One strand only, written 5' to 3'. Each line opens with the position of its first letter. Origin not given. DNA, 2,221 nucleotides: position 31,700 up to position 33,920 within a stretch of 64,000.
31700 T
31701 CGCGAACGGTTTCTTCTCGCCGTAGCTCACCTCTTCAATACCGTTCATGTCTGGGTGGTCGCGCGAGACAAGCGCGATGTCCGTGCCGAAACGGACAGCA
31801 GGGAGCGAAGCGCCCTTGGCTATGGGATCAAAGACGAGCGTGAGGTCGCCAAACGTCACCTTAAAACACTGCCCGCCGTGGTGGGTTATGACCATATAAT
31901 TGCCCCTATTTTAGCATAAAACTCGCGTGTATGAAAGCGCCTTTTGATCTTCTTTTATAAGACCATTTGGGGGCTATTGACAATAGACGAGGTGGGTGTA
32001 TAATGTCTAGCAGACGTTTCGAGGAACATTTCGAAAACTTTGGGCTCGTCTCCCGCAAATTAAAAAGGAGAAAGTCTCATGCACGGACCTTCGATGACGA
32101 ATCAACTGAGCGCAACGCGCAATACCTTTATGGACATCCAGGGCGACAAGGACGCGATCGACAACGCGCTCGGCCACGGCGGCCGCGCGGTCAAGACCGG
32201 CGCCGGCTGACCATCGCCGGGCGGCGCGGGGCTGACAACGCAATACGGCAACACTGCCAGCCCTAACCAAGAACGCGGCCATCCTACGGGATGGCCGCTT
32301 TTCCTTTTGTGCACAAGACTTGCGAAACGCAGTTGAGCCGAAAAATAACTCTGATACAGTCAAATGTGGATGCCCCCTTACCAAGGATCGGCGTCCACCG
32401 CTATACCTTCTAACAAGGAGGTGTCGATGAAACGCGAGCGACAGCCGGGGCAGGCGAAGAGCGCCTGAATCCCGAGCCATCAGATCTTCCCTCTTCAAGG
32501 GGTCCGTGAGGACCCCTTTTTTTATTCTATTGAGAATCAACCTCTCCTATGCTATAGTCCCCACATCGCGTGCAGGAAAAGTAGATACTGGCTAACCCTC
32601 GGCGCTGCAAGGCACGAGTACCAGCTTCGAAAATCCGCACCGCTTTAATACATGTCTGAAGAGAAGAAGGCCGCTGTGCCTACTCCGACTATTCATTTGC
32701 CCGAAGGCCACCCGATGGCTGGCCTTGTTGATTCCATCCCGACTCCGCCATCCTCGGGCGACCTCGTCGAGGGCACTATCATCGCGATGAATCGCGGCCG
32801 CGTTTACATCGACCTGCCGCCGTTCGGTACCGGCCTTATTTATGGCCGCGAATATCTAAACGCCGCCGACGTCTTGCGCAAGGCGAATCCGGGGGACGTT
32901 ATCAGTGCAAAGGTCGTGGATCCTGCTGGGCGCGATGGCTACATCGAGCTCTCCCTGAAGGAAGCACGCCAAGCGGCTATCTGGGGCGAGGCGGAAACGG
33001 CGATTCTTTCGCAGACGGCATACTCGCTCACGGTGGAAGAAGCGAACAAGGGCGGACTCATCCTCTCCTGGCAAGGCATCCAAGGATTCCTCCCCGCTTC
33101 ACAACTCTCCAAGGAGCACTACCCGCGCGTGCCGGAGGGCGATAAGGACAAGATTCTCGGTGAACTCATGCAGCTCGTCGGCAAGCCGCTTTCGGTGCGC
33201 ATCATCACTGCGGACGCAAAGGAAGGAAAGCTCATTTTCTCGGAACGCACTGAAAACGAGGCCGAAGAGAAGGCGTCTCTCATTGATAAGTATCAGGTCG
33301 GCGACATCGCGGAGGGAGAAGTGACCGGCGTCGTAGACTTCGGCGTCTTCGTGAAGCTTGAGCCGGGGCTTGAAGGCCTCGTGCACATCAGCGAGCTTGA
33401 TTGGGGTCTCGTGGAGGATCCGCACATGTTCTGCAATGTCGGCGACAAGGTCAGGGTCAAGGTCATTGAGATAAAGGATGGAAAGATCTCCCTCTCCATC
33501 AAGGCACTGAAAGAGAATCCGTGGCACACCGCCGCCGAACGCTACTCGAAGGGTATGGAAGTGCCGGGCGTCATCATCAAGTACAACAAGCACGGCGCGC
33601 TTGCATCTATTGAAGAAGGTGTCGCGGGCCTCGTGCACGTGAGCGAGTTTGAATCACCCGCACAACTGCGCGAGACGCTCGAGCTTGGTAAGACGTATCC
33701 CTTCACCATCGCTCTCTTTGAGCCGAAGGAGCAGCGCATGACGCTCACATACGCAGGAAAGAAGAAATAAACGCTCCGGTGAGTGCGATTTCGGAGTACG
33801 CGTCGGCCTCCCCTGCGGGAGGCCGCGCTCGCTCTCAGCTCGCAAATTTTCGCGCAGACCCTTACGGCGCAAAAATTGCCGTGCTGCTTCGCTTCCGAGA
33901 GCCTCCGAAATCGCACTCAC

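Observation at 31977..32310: Self-contained micro-gene: consensus promoter, perfect SD, 43-aa ORF and strong terminator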

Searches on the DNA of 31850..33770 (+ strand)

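Call 5: search_rna_families(source=window, start=31850, end=32700, threshold=evalue, max_evalue=10, show_alignments=3)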
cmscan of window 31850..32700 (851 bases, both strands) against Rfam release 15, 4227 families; matches with E-value up to 10: 7.
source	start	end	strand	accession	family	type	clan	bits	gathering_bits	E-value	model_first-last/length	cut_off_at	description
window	32495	32518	-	RF03904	MIR7991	Gene; miRNA;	-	17.7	58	1.2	1-47/47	no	MIR7991 microRNA precursor family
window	32482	32530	+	RF00519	suhB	Gene; sRNA;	CL00108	17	41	0.91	1-77/77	no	Makes More Granules Regulator RNA (mmgR)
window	32275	32298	+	RF01838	sobemo_FSE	Cis-reg; frameshift_element;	-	16.9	55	1.4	28-52/79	no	sobemovirus ribosomal frameshift elemental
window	32270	32310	+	RF00489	ctRNA_p42d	Gene; antisense;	-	15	50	5.2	1-46/46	no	ctRNA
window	32480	32526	+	RF02353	BjrC68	Gene; sRNA;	-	14.3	39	0.85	1-82/82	no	Bradyrhizobiaceae sRNA BjrC68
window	32271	32313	-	RF01388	isrD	Gene; sRNA;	-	14.2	37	7.4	1-51/51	no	isrD Hfq binding RNA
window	32249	32305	+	RF01952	SOX2OT_exon2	Gene; lncRNA;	-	12.1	45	5.6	1-69/69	no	SOX2 overlapping transcript exon 2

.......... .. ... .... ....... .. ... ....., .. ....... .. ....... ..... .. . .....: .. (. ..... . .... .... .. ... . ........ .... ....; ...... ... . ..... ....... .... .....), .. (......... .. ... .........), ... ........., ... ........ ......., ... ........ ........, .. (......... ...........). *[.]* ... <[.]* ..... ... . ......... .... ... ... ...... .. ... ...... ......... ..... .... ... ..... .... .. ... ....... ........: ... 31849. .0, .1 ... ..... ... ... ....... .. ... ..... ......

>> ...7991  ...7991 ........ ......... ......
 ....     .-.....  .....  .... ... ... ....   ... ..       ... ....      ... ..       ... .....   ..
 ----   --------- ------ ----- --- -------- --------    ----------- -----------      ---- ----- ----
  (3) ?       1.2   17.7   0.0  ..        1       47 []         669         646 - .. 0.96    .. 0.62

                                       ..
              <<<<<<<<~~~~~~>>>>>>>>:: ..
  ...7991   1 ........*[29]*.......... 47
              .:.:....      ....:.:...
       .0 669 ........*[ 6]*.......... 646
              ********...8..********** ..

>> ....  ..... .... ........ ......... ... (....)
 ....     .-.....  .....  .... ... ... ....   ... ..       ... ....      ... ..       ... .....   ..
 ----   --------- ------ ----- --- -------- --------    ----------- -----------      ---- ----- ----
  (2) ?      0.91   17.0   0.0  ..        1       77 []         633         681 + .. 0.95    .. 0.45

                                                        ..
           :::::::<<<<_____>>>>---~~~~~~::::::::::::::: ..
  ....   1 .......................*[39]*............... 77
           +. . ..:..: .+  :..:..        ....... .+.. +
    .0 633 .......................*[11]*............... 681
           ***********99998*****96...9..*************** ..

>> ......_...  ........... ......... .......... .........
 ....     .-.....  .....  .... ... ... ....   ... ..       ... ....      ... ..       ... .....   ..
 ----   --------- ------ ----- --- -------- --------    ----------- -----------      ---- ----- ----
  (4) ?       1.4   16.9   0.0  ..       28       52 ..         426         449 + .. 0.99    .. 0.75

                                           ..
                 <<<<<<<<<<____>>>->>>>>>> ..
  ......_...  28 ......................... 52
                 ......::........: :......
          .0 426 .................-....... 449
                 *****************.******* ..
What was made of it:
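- On Any curated ncRNA family (Rfam 15), tRNA or tmRNA: At E up to 10 there are only terminator-like chance hits scoring 17.7 bits or less (call 5).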

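Call 22: search_rna_families(sources=[L008, L010, L012, L017, L007, L053, L031, L061, L015, L077, L080, L059, L045, L084, L064, L026, L083, L029, L046, L006], threshold=gathering)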
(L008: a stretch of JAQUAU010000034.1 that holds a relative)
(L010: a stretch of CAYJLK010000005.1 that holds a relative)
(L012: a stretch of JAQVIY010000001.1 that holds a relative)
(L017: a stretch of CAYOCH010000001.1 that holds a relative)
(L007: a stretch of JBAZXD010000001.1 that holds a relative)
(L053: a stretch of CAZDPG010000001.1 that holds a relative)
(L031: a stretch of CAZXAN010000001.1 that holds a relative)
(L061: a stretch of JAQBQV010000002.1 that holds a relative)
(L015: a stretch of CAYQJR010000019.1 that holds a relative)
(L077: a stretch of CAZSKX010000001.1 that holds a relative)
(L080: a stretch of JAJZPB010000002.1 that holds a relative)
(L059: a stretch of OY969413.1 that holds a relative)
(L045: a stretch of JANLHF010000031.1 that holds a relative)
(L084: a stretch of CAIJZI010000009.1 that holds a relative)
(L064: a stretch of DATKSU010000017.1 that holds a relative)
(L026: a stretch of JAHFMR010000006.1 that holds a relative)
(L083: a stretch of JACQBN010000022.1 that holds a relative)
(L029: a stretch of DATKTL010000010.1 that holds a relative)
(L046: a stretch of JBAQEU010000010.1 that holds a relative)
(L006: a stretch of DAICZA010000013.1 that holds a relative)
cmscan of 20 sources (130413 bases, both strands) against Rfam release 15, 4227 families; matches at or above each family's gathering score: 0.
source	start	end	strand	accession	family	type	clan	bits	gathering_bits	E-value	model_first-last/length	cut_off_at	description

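Call 71: search_with_rna_model(model_id=R1, source=window, start=31896, end=32651, max_evalue=10, filters=off, show_alignments=3)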
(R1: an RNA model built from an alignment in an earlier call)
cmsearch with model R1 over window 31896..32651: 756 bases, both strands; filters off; matches with E-value up to 10: 9.
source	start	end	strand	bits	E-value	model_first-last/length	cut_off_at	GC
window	32330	32397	+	18.5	2.4e-06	1-76/76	no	0.49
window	32527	32567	+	7.5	0.013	1-76/76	no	0.44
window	31974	32052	+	5.4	0.066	1-76/76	no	0.44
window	32451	32467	-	0.9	2.3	38-76/76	no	0.71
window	32482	32501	-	0.8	2.5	1-76/76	no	0.5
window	31968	31986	-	0.6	2.9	1-76/76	no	0.47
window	32304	32323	+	0.4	3.5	1-76/76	no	0.45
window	32533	32557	-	-0.1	5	1-76/76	no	0.4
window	32301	32319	-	-0.9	9.1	1-76/76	no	0.42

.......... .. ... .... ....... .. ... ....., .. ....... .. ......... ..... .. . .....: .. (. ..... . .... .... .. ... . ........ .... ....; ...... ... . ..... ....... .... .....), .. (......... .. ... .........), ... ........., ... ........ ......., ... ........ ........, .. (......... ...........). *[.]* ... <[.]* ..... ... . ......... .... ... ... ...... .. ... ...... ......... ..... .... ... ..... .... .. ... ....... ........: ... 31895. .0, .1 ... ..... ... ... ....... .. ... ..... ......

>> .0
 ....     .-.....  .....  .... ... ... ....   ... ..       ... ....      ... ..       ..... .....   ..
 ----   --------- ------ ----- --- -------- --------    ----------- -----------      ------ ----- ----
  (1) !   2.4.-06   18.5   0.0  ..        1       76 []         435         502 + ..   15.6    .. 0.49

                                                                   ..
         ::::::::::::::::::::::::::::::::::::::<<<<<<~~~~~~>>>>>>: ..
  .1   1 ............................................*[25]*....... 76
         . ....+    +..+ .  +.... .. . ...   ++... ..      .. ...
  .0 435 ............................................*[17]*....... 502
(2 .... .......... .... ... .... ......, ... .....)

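Call 72: search_with_rna_model(model_id=R1, sources=[L005, L006, L007, L008, L009, L010, L011, L012, L013, L014, L015, L016, L017, L018, L019, L020, L021, L022, L023, L024, L025, L026, L027, L028, L029, L030, L031, L032, L033, L034, L035, L036, L037, L038, L039, L040, L041, L042, L043, L044, L045, L046, L047, L048, L049, L050, L051, L052, L053, L054, L055, L056, L057, L058, L059, L060, L061, L062, L063, L064, L065, L066, L067, L068, L069, L070, L071, L072, L073, L074, L075, L076, L077, L078, L079, L080, L081, L082, L083, L084], max_evalue=0.05)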
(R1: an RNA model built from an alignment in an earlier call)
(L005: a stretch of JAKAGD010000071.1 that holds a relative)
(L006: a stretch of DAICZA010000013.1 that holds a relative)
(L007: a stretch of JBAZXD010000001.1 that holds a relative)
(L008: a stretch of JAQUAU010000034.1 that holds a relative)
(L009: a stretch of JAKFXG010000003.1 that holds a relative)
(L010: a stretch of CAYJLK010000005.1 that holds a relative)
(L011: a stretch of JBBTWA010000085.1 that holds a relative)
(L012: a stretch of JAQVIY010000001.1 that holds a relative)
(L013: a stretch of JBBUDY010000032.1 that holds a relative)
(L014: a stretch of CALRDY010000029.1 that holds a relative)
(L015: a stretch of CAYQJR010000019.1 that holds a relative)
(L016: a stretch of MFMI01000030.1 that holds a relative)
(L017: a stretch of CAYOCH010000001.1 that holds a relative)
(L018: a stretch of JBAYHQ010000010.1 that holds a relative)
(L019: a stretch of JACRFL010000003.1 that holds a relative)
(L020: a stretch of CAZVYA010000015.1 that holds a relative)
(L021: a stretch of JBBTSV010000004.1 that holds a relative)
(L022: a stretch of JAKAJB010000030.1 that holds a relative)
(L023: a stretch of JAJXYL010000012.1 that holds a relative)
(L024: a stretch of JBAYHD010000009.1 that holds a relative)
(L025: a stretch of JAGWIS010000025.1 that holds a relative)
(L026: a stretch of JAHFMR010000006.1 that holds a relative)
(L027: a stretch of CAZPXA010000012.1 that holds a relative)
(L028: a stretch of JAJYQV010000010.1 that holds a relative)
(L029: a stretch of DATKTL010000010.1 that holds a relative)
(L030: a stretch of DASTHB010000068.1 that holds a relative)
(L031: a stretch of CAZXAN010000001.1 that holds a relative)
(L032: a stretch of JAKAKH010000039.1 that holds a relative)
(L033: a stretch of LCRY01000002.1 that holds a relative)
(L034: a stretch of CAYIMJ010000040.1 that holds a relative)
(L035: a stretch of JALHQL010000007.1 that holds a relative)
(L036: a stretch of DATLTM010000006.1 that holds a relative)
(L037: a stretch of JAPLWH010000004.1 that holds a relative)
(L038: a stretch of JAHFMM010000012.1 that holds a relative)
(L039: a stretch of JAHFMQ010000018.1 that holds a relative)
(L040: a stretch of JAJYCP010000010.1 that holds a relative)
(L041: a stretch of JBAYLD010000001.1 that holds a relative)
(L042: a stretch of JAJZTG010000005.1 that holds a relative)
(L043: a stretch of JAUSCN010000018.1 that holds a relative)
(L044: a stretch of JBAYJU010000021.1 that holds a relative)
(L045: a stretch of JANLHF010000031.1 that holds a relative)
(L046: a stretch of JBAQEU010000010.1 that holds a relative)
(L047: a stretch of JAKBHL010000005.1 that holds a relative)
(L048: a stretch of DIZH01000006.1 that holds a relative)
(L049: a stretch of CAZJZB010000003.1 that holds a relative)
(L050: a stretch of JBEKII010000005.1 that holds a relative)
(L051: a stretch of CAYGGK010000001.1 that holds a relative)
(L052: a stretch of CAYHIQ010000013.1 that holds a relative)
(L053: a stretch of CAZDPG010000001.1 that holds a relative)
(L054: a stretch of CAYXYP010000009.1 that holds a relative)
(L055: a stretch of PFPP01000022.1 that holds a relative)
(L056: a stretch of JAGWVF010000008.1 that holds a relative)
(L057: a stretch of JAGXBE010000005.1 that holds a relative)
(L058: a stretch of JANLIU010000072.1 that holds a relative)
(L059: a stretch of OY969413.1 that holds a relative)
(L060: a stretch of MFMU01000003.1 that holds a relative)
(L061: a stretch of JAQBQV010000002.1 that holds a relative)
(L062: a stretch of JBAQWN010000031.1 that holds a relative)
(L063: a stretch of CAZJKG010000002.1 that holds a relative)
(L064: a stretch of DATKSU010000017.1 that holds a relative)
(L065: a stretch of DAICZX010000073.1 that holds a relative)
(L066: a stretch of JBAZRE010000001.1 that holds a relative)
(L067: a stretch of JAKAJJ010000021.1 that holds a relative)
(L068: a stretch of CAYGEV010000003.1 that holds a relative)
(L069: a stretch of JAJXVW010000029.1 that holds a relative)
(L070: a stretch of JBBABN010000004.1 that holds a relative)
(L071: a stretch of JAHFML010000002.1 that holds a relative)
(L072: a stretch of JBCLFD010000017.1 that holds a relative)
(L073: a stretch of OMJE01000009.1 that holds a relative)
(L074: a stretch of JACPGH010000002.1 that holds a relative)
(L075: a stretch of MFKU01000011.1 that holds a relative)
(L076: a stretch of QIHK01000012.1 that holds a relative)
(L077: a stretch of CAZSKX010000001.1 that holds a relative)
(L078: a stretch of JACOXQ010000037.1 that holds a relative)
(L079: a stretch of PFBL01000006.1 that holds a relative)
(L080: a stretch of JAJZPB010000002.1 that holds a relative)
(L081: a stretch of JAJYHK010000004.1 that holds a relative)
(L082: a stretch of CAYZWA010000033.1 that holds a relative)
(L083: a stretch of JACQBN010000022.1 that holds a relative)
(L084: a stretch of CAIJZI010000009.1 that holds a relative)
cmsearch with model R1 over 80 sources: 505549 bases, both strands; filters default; matches with E-value up to 0.05: 24.
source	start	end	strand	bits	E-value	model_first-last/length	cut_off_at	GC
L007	2294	2371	+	62.5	1.9e-18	1-76/76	no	0.46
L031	2338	2416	+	57.5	9.3e-17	1-76/76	no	0.44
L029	1593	1662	+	50.4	2.4e-14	1-76/76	no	0.4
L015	2080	2154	+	50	3.3e-14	1-76/76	no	0.44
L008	1295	1359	+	49.1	6.8e-14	1-76/76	no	0.4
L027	2608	2682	+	47.2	2.9e-13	1-76/76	no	0.49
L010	2382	2445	+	47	3.6e-13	1-76/76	no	0.38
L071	2639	2717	+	43.8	4.2e-12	1-76/76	no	0.49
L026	2539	2616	+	42.6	1.1e-11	1-76/76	no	0.53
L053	2648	2716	+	41.7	2.1e-11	1-76/76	no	0.52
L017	2123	2208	+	40.5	5.5e-11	1-76/76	no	0.52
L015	2612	2689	+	38.6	2.5e-10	1-76/76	no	0.42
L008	301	372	+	38.2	3.4e-10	1-76/76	no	0.51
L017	2491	2567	+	35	4e-09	1-76/76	no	0.61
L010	1932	2002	+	34.6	5.4e-09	1-76/76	no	0.54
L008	717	789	+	34.2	7.7e-09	1-76/76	no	0.48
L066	2590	2672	+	31.8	4.9e-08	1-76/76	no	0.48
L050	2659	2732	+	31.1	8.6e-08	1-76/76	no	0.42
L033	2593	2656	+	30.5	1.3e-07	1-76/76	no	0.5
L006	2628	2708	+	24.2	2e-05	1-76/76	no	0.54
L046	2593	2676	+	24.1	2.1e-05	1-76/76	no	0.44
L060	2627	2675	+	21.8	0.00012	1-76/76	no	0.37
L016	2577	2635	+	21.3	0.00019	1-76/76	no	0.53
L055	2762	2812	+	20.9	0.00025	1-76/76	no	0.37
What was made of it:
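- A model built from relatives gives 24 hits in 505 kb, all in the hotspot on the + strand (call 72).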

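Call 80: search_dna_similar(query=window:31977-32530:+, collection=phages, mode=distant, max_rows=5)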
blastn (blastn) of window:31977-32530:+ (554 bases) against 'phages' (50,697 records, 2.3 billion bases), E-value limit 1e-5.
No match.
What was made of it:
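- Tried and rejected: blastn against phage genomes found nothing (call 80).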
